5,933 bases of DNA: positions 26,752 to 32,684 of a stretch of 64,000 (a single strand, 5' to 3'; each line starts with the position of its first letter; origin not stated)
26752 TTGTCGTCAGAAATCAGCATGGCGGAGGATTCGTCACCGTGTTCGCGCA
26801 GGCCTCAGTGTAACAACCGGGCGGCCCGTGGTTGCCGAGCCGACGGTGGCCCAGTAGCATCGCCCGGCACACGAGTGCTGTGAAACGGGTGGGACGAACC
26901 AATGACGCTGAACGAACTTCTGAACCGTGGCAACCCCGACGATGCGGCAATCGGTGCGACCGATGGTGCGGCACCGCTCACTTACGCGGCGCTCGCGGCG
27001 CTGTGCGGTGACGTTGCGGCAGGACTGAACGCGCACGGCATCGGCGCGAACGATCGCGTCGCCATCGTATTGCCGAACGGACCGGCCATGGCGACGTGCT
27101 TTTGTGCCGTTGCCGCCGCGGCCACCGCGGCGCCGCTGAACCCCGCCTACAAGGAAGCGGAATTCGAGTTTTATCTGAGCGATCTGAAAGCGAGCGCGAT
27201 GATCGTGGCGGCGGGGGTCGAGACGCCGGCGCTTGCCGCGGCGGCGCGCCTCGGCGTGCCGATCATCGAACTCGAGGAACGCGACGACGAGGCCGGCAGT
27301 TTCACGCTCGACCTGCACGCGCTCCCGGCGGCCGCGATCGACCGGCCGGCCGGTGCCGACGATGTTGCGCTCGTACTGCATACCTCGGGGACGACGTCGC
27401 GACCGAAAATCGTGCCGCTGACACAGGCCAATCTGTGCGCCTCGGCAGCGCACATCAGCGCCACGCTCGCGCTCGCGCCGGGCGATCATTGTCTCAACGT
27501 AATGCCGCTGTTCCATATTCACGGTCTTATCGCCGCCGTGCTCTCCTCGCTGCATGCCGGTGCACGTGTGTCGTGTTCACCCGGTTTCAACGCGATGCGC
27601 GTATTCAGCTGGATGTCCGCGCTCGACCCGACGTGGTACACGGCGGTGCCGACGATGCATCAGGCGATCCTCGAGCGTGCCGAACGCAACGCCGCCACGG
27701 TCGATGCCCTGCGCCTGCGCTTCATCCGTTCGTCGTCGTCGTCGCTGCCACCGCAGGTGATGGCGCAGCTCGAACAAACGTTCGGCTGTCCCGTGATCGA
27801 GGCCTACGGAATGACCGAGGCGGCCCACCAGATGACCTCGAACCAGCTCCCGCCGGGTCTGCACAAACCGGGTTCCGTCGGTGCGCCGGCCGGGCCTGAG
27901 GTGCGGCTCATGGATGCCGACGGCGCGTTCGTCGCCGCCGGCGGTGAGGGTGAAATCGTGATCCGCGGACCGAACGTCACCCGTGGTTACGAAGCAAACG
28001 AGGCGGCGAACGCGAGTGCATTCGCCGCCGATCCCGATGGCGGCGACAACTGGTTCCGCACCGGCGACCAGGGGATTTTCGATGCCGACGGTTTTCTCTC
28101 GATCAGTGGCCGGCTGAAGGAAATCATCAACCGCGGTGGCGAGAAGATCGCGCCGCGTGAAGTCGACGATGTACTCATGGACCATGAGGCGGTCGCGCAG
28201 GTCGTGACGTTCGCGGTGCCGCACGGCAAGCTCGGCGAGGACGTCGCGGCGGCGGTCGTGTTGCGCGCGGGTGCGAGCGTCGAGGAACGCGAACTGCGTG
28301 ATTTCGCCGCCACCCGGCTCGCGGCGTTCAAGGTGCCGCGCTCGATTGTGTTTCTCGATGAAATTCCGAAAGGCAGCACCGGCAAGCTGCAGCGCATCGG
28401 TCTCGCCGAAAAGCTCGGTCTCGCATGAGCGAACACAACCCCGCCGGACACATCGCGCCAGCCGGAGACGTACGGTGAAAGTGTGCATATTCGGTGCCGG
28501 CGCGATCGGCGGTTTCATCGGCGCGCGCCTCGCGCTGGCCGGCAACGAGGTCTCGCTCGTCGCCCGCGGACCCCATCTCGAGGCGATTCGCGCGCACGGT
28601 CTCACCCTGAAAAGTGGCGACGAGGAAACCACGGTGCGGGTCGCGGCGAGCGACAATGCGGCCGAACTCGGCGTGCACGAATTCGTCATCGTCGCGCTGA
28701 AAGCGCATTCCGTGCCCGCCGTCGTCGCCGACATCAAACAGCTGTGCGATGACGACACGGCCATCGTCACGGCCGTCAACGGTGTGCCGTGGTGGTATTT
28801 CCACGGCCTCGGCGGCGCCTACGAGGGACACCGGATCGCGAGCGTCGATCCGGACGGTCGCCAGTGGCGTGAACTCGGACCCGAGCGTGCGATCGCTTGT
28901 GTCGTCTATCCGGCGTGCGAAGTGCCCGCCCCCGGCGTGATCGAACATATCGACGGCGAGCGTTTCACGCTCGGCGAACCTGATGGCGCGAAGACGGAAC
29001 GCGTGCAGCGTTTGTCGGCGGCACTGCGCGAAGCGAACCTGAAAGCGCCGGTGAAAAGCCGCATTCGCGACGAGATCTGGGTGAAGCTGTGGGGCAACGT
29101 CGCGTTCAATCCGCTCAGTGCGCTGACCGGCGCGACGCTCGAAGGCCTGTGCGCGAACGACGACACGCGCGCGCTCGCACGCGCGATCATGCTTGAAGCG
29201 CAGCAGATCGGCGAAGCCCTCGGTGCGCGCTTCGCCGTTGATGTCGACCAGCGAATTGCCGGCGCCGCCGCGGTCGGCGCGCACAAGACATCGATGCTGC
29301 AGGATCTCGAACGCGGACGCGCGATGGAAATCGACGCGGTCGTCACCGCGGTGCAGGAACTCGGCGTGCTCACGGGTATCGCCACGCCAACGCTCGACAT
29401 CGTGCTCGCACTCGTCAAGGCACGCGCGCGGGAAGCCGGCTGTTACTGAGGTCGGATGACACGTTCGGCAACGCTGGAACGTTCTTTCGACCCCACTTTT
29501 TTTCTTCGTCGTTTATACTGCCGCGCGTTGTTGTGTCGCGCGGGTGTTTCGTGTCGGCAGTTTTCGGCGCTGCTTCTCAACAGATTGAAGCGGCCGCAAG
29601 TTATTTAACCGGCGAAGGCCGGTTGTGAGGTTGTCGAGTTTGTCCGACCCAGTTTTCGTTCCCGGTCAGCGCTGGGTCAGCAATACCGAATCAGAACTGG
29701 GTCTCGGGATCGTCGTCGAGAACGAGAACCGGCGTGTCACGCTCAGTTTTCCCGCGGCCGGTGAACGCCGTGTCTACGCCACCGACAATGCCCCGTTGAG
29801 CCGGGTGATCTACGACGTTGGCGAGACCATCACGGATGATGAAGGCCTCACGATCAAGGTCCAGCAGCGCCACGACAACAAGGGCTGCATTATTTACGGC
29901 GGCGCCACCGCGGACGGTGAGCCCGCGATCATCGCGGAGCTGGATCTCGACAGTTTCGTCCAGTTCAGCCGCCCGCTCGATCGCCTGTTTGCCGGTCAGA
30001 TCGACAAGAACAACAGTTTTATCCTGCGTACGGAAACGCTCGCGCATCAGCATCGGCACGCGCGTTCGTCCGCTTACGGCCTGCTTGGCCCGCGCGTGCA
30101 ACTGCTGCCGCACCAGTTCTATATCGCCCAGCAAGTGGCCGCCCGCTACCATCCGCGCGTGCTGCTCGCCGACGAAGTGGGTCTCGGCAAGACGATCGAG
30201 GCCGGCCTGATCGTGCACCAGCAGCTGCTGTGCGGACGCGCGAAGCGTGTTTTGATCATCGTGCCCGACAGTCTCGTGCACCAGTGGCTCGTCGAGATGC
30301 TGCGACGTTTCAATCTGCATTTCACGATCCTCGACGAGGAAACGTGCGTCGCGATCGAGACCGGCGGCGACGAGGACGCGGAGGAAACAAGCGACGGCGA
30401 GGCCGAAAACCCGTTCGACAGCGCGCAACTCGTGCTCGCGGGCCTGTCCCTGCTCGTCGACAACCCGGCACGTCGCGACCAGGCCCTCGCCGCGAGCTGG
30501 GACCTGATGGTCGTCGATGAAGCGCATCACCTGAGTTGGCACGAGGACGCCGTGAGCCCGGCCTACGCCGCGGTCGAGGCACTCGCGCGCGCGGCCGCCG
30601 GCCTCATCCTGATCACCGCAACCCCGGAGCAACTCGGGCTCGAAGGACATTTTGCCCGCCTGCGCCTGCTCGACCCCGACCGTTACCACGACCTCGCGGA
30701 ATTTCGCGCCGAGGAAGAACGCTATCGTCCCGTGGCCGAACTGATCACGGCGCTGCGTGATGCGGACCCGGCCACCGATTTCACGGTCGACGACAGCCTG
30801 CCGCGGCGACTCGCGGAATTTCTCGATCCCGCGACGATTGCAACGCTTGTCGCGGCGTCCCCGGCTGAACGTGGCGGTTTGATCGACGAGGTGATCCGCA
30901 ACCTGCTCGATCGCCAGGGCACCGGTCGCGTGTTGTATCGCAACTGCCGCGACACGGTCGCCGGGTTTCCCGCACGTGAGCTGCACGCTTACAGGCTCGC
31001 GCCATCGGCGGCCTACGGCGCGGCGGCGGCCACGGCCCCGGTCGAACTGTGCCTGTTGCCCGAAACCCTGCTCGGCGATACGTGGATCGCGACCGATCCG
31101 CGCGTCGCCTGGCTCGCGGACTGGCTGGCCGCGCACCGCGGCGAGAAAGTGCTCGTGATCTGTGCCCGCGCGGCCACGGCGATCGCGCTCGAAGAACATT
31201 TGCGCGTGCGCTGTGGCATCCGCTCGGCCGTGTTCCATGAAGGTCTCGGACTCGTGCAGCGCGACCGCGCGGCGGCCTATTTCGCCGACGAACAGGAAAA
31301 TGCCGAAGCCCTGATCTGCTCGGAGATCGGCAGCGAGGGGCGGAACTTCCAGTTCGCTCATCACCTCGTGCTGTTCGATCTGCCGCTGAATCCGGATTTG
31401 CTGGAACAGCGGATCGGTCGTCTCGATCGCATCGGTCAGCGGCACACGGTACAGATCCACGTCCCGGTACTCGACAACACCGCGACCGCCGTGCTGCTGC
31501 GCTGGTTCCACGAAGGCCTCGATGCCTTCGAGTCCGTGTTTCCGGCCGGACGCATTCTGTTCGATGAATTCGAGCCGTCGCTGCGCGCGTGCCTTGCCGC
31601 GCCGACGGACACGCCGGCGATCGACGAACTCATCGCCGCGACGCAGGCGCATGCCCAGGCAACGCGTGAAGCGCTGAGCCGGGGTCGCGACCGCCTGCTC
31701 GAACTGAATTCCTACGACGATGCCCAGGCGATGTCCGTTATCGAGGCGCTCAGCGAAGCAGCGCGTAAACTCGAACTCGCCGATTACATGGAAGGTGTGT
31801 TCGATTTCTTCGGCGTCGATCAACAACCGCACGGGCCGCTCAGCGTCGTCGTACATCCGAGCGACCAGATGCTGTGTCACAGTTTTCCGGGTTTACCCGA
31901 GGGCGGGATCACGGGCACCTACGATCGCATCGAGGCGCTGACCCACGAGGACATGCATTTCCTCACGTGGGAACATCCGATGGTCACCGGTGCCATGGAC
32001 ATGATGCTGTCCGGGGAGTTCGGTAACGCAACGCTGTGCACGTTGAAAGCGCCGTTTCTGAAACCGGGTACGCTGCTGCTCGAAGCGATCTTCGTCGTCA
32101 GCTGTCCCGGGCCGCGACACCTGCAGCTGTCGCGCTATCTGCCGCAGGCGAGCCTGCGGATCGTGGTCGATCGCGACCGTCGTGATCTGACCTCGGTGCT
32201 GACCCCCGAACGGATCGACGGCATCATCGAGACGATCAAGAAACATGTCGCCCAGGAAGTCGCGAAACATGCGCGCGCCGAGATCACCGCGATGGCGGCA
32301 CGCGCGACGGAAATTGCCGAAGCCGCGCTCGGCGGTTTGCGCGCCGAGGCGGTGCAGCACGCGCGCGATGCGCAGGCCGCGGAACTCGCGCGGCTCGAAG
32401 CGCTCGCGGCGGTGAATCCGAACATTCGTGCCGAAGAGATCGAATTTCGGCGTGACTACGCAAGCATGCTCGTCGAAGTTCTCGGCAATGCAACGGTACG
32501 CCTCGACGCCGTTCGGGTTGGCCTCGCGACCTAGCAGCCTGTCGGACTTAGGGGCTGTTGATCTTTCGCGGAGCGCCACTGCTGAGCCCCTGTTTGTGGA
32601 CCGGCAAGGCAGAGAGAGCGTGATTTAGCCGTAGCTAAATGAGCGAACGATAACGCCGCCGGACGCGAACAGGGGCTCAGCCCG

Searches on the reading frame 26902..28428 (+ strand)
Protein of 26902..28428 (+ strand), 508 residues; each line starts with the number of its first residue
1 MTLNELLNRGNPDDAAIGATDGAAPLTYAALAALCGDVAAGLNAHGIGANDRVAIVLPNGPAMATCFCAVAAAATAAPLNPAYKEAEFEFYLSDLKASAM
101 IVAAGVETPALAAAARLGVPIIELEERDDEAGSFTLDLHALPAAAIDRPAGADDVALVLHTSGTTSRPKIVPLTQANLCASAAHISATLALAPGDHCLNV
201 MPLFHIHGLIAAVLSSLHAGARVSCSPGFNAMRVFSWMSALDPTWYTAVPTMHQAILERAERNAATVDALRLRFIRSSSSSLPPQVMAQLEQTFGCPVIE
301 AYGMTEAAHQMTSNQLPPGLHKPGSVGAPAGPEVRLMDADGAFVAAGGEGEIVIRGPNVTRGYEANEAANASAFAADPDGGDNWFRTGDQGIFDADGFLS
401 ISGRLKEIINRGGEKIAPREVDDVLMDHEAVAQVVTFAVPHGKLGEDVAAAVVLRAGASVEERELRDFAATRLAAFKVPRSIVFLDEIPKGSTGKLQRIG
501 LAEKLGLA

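Call 11: search_protein_families(library=pfam, proteins=[window:26902-28428:+])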
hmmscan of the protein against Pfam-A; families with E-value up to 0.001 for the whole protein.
window:26902-28428:+ (508 aa): 2 families
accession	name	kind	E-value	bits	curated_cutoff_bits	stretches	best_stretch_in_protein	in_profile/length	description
PF00501.34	AMP-binding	-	5.7e-75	252.9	29.9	1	10-363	7-383/384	AMP-binding enzyme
PF13193.12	AMP-binding_C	-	2.1e-15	57.8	24.5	1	420-495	1-76/76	AMP-binding enzyme C-terminal domain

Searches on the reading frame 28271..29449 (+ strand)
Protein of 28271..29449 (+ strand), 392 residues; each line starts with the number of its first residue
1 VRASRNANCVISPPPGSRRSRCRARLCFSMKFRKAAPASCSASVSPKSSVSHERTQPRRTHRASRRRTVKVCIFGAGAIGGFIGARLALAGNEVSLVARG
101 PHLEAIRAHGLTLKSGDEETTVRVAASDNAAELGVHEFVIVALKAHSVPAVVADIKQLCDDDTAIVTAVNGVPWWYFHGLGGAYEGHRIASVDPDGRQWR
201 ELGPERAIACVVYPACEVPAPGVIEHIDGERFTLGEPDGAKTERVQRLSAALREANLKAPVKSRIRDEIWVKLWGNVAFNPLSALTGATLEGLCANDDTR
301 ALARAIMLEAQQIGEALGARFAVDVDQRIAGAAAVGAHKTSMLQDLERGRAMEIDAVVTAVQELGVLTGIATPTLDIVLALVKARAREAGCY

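Call 11: search_protein_families(library=pfam, proteins=[window:28271-29449:+])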
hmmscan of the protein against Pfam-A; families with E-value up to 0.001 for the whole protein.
window:28271-29449:+ (392 aa): 3 families
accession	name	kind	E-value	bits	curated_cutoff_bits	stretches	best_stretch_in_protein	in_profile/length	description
PF08546.17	ApbA_C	-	1.8e-29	103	22.7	1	265-385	2-124/125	Ketopantoate reductase PanE/ApbA C terminal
PF02558.23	ApbA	-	2.1e-26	92.8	22.2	1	71-236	1-147/150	Ketopantoate reductase PanE/ApbA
PF03807.23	F420_oxidored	-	2.8e-05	25.1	21.6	1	70-169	1-92/94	NADP oxidoreductase coenzyme F420-dependent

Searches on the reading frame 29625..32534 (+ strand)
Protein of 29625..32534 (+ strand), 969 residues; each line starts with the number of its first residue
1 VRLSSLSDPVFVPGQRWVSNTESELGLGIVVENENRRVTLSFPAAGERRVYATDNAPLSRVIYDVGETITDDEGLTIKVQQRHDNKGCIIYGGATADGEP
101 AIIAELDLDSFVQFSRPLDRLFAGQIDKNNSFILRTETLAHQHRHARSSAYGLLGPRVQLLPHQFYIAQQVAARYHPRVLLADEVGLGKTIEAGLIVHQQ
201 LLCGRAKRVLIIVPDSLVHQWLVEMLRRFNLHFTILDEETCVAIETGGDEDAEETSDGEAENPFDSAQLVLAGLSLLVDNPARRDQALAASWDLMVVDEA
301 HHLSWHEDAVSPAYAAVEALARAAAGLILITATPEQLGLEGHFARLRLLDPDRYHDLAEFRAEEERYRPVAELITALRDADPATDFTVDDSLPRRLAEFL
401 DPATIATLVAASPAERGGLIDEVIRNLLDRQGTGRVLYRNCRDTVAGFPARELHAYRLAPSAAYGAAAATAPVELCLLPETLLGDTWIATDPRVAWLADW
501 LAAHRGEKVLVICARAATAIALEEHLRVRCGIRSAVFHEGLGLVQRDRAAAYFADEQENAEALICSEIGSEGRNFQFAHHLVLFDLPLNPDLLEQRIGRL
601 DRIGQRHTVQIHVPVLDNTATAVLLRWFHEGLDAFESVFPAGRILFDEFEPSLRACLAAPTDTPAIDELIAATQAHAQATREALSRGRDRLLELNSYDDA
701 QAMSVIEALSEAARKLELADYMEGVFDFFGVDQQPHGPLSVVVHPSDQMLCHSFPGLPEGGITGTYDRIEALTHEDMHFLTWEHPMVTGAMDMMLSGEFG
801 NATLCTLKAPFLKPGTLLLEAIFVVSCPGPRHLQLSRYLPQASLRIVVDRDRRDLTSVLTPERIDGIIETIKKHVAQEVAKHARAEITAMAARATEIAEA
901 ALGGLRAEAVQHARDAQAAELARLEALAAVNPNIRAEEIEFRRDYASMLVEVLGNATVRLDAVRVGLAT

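Call 10: find_encoding_contigs(protein=window:29625-32534:+, flank=6000, max_places=10)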
Protein window:29625-32534:+ (969 aa): no gene with exactly this product is on record in the collection.

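Call 11: search_protein_families(library=pfam, proteins=[window:29625-32531:+])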
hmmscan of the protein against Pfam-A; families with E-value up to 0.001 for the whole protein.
window:29625-32531:+ (969 aa): 7 families
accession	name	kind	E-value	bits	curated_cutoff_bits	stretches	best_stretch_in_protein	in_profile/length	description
PF12137.13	RapA_C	-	3.4e-124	415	26.8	1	608-965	1-357/360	RNA polymerase recycling family C-terminal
PF18339.7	Tudor_1_RapA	-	6.7e-26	90.5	26.3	1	11-61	1-51/51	RapA N-terminal Tudor like domain 1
PF18337.7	Tudor_RapA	-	6.9e-18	65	26.4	1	63-124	1-62/62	RapA N-terminal Tudor like domain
PF00271.37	Helicase_C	-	3.6e-15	56.6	23.5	1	495-604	4-110/110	Helicase conserved C-terminal domain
PF00176.29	SNF2-rel_dom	-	4.4e-15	56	24.9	1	179-371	20-198/290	SNF2-related domain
PF04851.21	ResIII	-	1e-09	38.9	22.5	1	159-335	3-163/164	Type III restriction enzyme, res subunit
PF00270.35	DEAD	-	3.5e-07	30.5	26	1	178-335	16-161/167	DEAD/DEAH box helicase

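Call 40: find_homologous_proteins(query=window:29625-32531:+, max_evalue=1e-100)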
Query window:29625-32531:+ (969 aa): 7999 proteins with E <= 1e-100 among 8000 candidates; the best 120 are listed.
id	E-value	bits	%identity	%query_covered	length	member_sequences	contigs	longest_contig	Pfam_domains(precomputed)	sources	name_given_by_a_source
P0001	0.0e+0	2155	100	99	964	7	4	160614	PF00270.36,PF00176.30,PF12137.14,PF18337.8,PF00271.38,PF18339.8,PF04851.22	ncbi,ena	-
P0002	0.0e+0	2101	98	99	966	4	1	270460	PF00270.36,PF00176.30,PF12137.14,PF18337.8,PF00271.38,PF18339.8,PF04851.22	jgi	jgi:ATP-dependent helicase HepA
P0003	0.0e+0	1990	93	99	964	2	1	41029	PF00270.36,PF00176.30,PF12137.14,PF18337.8,PF00271.38,PF18339.8,PF04851.22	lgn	-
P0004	0.0e+0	1973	92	99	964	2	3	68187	PF00270.36,PF00176.30,PF12137.14,PF18337.8,PF00271.38,PF18339.8,PF04851.22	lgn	-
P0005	0.0e+0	1965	91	99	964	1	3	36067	PF00270.36,PF00176.30,PF12137.14,PF18337.8,PF00271.38,PF18339.8,PF04851.22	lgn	-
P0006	0.0e+0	1948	90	99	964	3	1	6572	PF00270.36,PF00176.30,PF12137.14,PF18337.8,PF00271.38,PF18339.8,PF04851.22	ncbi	ncbi:MAG: RNA polymerase-associated protein RapA [Gammaproteobacteria bacterium]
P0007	0.0e+0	1820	91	92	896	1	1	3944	PF00270.36,PF00176.30,PF12137.14,PF18337.8,PF00271.38,PF18339.8,PF04851.22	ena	-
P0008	0.0e+0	1737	80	100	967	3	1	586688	PF00270.36,PF00176.30,PF12137.14,PF18337.8,PF00271.38,PF18339.8,PF04851.22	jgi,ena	-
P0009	0.0e+0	1620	91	82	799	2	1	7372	PF00270.36,PF00176.30,PF12137.14,PF00271.38,PF04851.22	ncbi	-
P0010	0.0e+0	1609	73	99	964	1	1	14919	PF00270.36,PF00176.30,PF12137.14,PF18337.8,PF00271.38,PF18339.8,PF04851.22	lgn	-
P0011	0.0e+0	1526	71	99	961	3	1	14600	PF00270.36,PF00176.30,PF12137.14,PF18337.8,PF00271.38,PF18339.8,PF04851.22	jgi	-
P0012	0.0e+0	1520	71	99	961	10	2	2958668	PF00270.36,PF00176.30,PF12137.14,PF18337.8,PF00271.38,PF18339.8,PF04851.22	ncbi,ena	-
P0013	0.0e+0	1514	71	99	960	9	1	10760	PF00270.36,PF00176.30,PF12137.14,PF18337.8,PF00271.38,PF18339.8,PF04851.22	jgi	jgi:ATP-dependent helicase HepA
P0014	0.0e+0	1498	70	99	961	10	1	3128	PF00270.36,PF00176.30,PF12137.14,PF18337.8,PF00271.38,PF18339.8,PF04851.22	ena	-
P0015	0.0e+0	1493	70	99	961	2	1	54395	PF00270.36,PF00176.30,PF12137.14,PF18337.8,PF00271.38,PF18339.8,PF04851.22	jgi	jgi:ATP-dependent helicase HepA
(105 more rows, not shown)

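Call 41: find_encoding_contigs(protein=P0002, flank=3000, max_places=3)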
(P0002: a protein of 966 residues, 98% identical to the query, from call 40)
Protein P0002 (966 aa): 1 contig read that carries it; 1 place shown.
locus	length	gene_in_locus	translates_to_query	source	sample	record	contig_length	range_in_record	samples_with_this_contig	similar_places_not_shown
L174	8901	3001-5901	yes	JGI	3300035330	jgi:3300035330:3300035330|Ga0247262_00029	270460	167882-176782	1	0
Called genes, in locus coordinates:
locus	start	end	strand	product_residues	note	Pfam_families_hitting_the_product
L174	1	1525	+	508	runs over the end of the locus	PF00501:AMP-binding, PF13193:AMP-binding_C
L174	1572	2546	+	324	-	PF02558:ApbA, PF08546:ApbA_C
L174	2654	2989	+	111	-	-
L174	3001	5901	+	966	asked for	PF18339:Tudor_1_RapA, PF18337:Tudor_RapA, PF00176:SNF2-rel_dom, PF00270:DEAD (weak), PF04851:ResIII, PF00271:Helicase_C, PF12137:RapA_C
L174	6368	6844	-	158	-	PF00583:Acetyltransf_1, PF13508:Acetyltransf_7, PF13673:Acetyltransf_10 (weak)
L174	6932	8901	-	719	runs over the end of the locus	PF00912:Transgly, PF00905:Transpeptidase, PF06832:BiPBP_C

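Call 42: find_encoding_contigs(protein=P0003, flank=3000, max_places=3)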
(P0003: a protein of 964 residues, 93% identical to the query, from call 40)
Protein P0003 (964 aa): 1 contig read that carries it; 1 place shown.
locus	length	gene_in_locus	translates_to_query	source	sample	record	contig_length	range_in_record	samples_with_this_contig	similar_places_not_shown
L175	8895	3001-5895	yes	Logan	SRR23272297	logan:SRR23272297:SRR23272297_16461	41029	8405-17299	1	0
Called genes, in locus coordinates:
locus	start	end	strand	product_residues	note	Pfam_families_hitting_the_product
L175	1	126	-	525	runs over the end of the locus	-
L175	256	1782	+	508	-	PF00501:AMP-binding, PF13193:AMP-binding_C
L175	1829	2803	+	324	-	PF02558:ApbA, PF03807:F420_oxidored (weak), PF08546:ApbA_C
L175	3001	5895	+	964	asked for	PF18339:Tudor_1_RapA, PF18337:Tudor_RapA, PF00176:SNF2-rel_dom, PF00270:DEAD (weak), PF04851:ResIII, PF00271:Helicase_C, PF12137:RapA_C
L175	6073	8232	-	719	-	PF00912:Transgly, PF00905:Transpeptidase, PF06832:BiPBP_C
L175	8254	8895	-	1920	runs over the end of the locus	PF11974:bMG3 (weak), PF01835:MG2, PF07703:A2M_BRD, PF00207:A2M, PF17973:bMG10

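Call 43: find_encoding_contigs(protein=P0004, flank=3000, max_places=3)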
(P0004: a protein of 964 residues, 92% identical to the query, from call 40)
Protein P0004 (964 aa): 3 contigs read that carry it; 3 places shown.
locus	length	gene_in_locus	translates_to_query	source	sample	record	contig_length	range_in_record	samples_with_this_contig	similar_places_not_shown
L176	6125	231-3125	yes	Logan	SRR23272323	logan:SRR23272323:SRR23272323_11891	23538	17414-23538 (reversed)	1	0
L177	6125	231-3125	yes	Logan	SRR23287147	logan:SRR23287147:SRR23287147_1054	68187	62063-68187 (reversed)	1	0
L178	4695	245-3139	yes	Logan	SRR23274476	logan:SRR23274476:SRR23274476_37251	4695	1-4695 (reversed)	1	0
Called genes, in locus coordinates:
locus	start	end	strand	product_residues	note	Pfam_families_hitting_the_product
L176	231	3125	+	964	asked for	PF18339:Tudor_1_RapA, PF18337:Tudor_RapA, PF00176:SNF2-rel_dom, PF00270:DEAD (weak), PF04851:ResIII, PF00271:Helicase_C, PF12137:RapA_C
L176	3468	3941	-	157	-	PF00583:Acetyltransf_1, PF13508:Acetyltransf_7, PF13673:Acetyltransf_10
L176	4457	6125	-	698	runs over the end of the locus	PF00912:Transgly, PF00905:Transpeptidase, PF06832:BiPBP_C (weak)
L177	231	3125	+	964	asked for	PF18339:Tudor_1_RapA, PF18337:Tudor_RapA, PF00176:SNF2-rel_dom, PF00270:DEAD (weak), PF04851:ResIII, PF00271:Helicase_C, PF12137:RapA_C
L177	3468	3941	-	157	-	PF00583:Acetyltransf_1, PF13508:Acetyltransf_7, PF13673:Acetyltransf_10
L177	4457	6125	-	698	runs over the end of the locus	PF00912:Transgly, PF00905:Transpeptidase, PF06832:BiPBP_C (weak)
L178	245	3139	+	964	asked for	PF18339:Tudor_1_RapA, PF18337:Tudor_RapA, PF00176:SNF2-rel_dom, PF00270:DEAD (weak), PF04851:ResIII, PF00271:Helicase_C, PF12137:RapA_C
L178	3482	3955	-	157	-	PF00583:Acetyltransf_1, PF13508:Acetyltransf_7, PF13673:Acetyltransf_10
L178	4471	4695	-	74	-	?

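Call 44: find_encoding_contigs(protein=P0008, flank=3000, max_places=3)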
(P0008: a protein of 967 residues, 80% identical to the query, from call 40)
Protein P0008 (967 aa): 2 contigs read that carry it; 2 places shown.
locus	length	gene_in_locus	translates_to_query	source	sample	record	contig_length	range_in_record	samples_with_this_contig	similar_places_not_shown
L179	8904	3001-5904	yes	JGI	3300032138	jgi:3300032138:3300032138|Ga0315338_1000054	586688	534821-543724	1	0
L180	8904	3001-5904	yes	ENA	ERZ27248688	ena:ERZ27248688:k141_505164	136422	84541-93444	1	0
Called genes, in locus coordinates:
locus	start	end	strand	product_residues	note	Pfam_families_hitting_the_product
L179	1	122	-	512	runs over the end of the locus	-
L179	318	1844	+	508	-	PF00501:AMP-binding, PF13193:AMP-binding_C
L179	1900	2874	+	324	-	PF02558:ApbA, PF08546:ApbA_C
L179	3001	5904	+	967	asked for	PF18339:Tudor_1_RapA, PF18337:Tudor_RapA, PF00176:SNF2-rel_dom, PF00270:DEAD (weak), PF04851:ResIII, PF00271:Helicase_C, PF12137:RapA_C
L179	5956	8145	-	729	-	PF00912:Transgly, PF00905:Transpeptidase, PF06832:BiPBP_C (weak)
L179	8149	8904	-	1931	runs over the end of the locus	PF01835:MG2, PF07703:A2M_BRD, PF00207:A2M, PF17973:bMG10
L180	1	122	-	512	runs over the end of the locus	-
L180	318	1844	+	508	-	PF00501:AMP-binding, PF13193:AMP-binding_C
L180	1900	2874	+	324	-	PF02558:ApbA, PF08546:ApbA_C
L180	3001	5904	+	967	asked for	PF18339:Tudor_1_RapA, PF18337:Tudor_RapA, PF00176:SNF2-rel_dom, PF00270:DEAD (weak), PF04851:ResIII, PF00271:Helicase_C, PF12137:RapA_C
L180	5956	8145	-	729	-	PF00912:Transgly, PF00905:Transpeptidase, PF06832:BiPBP_C (weak)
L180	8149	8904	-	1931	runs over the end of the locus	PF01835:MG2, PF07703:A2M_BRD, PF00207:A2M, PF17973:bMG10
